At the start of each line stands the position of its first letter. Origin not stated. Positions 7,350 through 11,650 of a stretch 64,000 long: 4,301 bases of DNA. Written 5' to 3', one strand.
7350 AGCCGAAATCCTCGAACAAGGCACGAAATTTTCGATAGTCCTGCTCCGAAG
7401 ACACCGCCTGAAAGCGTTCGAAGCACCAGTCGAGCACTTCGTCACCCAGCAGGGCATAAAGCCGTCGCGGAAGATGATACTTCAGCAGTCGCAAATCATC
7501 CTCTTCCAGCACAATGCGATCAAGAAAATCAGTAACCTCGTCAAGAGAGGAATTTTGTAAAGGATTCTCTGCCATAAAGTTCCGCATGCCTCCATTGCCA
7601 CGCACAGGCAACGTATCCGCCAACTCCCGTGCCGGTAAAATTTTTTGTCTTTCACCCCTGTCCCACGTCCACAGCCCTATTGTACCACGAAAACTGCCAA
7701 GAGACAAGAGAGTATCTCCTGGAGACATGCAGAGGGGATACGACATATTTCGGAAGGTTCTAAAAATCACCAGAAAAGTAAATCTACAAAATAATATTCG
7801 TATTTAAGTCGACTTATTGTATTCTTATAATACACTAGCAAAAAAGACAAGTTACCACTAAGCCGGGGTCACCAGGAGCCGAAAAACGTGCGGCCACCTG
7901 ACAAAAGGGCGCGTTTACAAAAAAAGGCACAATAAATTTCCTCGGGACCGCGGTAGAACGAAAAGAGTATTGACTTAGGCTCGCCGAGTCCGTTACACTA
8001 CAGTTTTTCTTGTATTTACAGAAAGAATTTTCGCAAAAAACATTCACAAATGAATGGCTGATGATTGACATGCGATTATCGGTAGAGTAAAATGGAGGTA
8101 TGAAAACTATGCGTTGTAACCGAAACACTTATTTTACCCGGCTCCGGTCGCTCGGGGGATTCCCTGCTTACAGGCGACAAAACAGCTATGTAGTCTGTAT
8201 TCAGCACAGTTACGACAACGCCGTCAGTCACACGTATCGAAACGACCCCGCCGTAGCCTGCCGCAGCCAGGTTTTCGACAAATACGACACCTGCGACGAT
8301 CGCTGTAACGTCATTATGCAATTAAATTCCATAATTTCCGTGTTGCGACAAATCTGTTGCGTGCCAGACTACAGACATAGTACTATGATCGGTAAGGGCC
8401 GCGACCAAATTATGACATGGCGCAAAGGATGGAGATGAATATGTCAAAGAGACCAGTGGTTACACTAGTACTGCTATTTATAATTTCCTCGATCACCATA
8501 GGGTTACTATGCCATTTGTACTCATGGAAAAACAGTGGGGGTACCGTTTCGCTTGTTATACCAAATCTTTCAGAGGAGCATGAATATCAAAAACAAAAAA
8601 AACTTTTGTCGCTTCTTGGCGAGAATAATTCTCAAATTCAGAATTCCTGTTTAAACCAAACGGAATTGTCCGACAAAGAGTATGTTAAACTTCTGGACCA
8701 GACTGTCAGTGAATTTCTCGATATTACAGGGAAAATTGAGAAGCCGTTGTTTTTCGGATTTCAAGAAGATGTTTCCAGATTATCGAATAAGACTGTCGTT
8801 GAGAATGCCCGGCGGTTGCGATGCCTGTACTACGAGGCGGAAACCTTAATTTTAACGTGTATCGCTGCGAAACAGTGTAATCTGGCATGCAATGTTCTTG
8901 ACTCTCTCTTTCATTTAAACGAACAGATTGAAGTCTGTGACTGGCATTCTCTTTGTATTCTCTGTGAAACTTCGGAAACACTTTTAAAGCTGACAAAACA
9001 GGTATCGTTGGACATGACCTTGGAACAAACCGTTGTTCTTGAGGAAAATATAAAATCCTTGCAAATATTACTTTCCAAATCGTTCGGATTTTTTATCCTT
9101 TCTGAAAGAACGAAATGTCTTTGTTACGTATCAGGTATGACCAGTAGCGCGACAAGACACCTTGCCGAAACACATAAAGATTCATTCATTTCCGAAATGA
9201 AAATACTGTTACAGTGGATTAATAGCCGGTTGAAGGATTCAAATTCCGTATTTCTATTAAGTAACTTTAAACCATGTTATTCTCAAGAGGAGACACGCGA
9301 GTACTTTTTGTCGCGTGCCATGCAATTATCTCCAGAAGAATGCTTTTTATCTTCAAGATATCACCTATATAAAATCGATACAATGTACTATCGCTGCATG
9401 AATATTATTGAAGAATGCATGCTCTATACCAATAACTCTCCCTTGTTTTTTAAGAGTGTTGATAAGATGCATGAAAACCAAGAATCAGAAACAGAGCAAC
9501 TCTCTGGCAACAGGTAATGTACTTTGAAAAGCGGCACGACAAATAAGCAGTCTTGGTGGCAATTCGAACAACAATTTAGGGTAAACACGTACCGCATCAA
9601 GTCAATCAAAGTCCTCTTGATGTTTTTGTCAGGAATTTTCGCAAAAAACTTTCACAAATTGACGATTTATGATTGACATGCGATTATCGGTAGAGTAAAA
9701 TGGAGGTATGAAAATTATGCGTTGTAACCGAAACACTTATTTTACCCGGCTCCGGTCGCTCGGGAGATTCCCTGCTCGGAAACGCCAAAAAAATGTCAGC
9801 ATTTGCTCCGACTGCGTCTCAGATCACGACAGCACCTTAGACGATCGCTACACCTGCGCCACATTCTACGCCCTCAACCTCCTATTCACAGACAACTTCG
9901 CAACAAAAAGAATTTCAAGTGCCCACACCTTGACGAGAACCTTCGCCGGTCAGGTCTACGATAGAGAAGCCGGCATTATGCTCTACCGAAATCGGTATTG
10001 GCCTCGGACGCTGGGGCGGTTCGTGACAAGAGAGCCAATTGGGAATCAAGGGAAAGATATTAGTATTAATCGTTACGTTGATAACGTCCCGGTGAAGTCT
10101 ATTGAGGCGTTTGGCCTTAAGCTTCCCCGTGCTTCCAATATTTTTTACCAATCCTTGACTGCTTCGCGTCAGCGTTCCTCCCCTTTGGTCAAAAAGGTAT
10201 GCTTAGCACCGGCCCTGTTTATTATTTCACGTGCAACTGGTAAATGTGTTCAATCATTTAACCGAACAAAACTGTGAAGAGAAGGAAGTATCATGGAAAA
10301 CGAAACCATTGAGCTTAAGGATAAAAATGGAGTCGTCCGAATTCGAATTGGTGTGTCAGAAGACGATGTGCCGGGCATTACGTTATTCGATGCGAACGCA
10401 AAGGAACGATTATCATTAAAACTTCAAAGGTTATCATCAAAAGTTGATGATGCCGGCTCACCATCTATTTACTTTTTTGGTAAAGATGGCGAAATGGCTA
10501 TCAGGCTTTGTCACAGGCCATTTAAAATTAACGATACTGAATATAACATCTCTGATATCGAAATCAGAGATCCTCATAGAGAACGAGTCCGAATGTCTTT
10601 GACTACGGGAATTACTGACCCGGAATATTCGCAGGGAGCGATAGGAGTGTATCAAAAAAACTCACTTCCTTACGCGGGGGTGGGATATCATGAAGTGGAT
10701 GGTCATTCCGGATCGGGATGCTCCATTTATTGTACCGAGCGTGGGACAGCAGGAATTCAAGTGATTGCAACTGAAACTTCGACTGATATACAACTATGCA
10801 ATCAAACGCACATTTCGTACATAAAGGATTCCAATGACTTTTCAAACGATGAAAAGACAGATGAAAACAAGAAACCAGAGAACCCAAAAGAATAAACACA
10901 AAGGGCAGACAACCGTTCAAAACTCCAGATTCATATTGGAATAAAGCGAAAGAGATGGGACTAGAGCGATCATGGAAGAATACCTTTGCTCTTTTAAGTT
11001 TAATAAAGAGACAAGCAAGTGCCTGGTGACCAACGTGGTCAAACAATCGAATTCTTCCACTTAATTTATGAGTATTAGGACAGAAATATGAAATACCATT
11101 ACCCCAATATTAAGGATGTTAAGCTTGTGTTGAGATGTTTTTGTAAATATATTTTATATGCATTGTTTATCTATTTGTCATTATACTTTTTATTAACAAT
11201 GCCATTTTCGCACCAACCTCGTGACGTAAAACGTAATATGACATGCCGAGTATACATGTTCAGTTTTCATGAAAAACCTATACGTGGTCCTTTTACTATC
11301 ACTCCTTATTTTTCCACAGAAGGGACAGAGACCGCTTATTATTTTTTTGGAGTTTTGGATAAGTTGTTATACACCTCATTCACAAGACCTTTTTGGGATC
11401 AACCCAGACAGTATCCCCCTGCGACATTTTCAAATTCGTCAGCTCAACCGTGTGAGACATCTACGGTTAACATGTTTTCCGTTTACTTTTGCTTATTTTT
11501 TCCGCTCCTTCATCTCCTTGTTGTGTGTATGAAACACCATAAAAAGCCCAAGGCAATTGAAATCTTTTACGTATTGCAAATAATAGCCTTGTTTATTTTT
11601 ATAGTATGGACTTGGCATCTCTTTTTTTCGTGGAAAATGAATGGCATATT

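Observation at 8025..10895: Two promoter-bearing 143-bp repeats head tandem small-ORF cassettes; the second encodes an RHS core plus a short variable tip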

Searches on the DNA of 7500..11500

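Call 11: search_rna_families(source=window, start=7500, end=11500, threshold=evalue, max_evalue=1)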
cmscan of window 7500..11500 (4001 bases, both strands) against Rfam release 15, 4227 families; matches with E-value up to 1: 0.
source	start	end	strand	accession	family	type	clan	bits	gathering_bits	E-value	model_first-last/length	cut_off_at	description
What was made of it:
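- On Structured cis-regulatory RNA (riboswitch or leader): No Rfam match at E up to 1 (call 11).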

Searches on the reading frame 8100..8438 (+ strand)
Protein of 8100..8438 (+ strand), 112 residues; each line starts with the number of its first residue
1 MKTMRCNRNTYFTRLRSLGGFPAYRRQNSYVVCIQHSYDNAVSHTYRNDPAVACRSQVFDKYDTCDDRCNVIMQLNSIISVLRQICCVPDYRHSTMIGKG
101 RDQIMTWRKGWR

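Call 4: search_protein_families(library=pfam, proteins=[window:8100-8438:+], max_evalue=1)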
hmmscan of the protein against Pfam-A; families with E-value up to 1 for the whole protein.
window:8100-8438:+ (112 aa): 0 families

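Call 5: search_protein_families(library=ncbifam, proteins=[window:8100-8438:+], max_evalue=1)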
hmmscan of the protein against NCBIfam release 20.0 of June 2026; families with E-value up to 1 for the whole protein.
window:8100-8438:+ (112 aa): 0 families
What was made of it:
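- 8100..8438 (+): ORF112: leader plus a 5' Rhs-shell remnant, then a low-GC tail. There is no family hit (calls 4, 5).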

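Call 40: search_protein_representatives(protein=window:8100-8438:+)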
Query: 112 residues. Proteins with E-value up to 0.001 (for the whole library): 2; up to 1e-10: 0; up to 1e-30: 0. The best 2 are listed.
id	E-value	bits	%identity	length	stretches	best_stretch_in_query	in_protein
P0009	6.2e-08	49.1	48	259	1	1-69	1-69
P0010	4.2e-06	43.2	32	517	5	12-75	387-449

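Call 42: find_encoding_contigs(protein=P0009, flank=10000)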
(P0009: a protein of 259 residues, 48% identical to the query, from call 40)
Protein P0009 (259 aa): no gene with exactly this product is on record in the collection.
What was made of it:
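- Tried and rejected: It is not on record (call 42), so whether its upstream region has the promoter is unknown.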

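Call 49: search_protein_families(library=ncbifam, proteins=[P0009], max_evalue=1)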
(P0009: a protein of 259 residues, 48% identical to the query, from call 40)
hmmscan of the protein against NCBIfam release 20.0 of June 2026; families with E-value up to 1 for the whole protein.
P0009 (259 aa): 1 family
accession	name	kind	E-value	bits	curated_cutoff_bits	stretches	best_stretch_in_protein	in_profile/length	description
NF009800.0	PRK13285.2-3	equivalog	0.16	11.8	226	1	216-256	10-50/149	flagellar assembly protein FliW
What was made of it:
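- On Rhs repeat-associated core domain (TIGR03696): ORF112 and P0009 have no hit (calls 5, 49).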

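Call 50: search_protein_families(library=pfam, proteins=[P0009], max_evalue=1)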
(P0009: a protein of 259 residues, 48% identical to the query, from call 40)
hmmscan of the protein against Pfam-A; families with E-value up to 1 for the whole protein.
P0009 (259 aa): 0 families

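Call 51: search_solved_structures(query=P0009, max_evalue=10, show_alignments=3)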
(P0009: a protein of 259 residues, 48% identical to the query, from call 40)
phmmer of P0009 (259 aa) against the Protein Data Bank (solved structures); distinct sequences matched with E-value up to 10: 3.
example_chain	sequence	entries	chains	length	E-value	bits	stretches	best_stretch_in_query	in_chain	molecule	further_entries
9gmu_C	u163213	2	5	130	0.56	13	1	59-94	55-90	aCR VHH | aCR3 nanobody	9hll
29on_C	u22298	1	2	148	0.82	12.5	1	61-88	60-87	Nanobody 89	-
6ou9_B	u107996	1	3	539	1.3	11.8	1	175-230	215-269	Major capsid protein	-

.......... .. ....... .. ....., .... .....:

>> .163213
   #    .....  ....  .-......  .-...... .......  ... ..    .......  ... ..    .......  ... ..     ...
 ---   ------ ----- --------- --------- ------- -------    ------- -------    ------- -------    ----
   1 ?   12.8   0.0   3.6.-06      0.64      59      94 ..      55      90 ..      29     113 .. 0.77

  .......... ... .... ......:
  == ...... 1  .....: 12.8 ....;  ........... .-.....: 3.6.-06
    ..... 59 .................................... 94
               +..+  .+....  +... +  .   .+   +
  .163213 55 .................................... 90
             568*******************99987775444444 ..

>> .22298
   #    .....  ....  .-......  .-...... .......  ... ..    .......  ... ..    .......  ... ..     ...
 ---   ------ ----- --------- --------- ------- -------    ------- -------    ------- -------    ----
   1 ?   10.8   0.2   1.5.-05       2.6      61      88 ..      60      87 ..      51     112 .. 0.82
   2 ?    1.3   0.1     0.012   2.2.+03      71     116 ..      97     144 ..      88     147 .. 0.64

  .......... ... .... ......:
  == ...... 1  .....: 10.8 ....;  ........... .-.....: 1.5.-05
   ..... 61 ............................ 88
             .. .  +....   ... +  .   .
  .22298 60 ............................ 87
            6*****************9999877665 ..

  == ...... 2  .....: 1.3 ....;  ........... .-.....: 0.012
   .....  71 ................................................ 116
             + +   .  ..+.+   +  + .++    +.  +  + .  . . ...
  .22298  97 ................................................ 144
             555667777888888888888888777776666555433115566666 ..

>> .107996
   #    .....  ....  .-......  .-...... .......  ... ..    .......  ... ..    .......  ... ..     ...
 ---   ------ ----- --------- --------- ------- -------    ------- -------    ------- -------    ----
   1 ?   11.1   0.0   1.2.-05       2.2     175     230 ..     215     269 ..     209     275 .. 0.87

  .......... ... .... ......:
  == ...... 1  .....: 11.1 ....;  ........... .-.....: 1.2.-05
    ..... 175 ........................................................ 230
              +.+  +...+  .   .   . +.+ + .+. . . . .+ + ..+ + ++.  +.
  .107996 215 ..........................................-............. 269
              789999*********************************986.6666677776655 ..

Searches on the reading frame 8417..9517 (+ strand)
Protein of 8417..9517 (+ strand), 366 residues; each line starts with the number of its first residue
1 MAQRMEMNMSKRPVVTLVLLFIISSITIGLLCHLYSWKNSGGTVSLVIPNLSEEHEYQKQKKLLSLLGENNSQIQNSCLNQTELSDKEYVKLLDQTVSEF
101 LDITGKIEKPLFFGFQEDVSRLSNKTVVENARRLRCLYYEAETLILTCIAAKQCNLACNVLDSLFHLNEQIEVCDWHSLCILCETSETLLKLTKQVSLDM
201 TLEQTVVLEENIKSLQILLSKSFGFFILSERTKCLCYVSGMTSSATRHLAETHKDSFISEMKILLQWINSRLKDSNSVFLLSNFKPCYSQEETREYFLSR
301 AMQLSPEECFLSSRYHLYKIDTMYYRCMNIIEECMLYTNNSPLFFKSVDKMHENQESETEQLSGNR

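Call 4: search_protein_families(library=pfam, proteins=[window:8417-9517:+], max_evalue=1)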
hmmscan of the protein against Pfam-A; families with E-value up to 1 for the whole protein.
window:8417-9517:+ (366 aa): 1 family
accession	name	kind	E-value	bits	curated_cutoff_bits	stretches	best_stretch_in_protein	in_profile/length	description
PF20616.4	Caps_syn_GfcC_N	-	0.15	12.7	22.1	0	42-100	3-60/129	Capsule biosynthesis GfcC, N-terminal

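Call 5: search_protein_families(library=ncbifam, proteins=[window:8417-9517:+], max_evalue=1)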
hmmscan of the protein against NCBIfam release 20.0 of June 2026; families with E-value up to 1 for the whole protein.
window:8417-9517:+ (366 aa): 0 families
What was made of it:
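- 8441..9517 (+): 358-aa protein with an N-terminal membrane anchor (Q4G68_00030), in the immunity position of cassette 1. No family hit (calls 4, 5).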

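Call 35: find_homologous_proteins(query=window:8441-9517:+, max_evalue=0.01)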
Query window:8441-9517:+ (358 aa): 1 proteins with E <= 0.01 among 2922 candidates.
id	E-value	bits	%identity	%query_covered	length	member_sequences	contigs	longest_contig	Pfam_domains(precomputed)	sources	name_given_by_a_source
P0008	8.3e-232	786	100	100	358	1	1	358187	-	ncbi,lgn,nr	ncbi:MAG: hypothetical protein Q4G68_00030 [Planctomycetia bacterium]|nr:hypothetical protein [Planc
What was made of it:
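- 8441..9517 (+): The only match among 5.8 billion proteins is itself (call 35).
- On Orphan rhs-CT/immunity module: ORF366 has no homologs (call 35).
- Checked: The 366-aa ORF is annotated in the source MAG as 358 aa starting at 8441 (call 35).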

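Call 70: predict_structure(protein=window:8441-9517:+)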
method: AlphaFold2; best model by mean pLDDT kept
length: 358 residues; sequences in the alignment: 1
mean_pLDDT: 38.0   pTM: 0.27
mean pLDDT of the five models: 38.0, 34.4, 34.3, 33.4, 32.5
residues with pLDDT >= 90: 0; 70-90: 0; 50-70: 8; < 50: 350
segments of 3 or more residues with pLDDT < 50: 1-217, 223-226, 230-358
pLDDT, mean of each block of 10 residues (from residue 1): 42 44 40 30 38 43 45 42 43 38 23 32 38 41 39 42 35 42 45 35 39 46 49 40 41 43 36 31 33 30 28 30 32 35 40 37
secondary structure, 60 per line:
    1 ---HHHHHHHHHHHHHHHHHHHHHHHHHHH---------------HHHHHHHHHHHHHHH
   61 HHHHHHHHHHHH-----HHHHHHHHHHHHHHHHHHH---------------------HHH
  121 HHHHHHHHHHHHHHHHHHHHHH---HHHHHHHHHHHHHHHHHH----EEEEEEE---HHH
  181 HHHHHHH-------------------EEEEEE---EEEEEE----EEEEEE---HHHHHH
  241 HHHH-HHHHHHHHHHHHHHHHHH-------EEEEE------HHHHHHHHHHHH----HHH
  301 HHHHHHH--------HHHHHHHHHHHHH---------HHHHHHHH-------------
elements in order: H4-30 H46-72 H78-96 H118-142 H146-163 E168-174 H178-187 E207-212 E216-221 E226-231 H235-244 H246-263 E271-275 H282-293 H298-307 H316-328 H338-345
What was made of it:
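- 8441..9517 (+): The structure model is unusable at pLDDT 38 (call 70).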
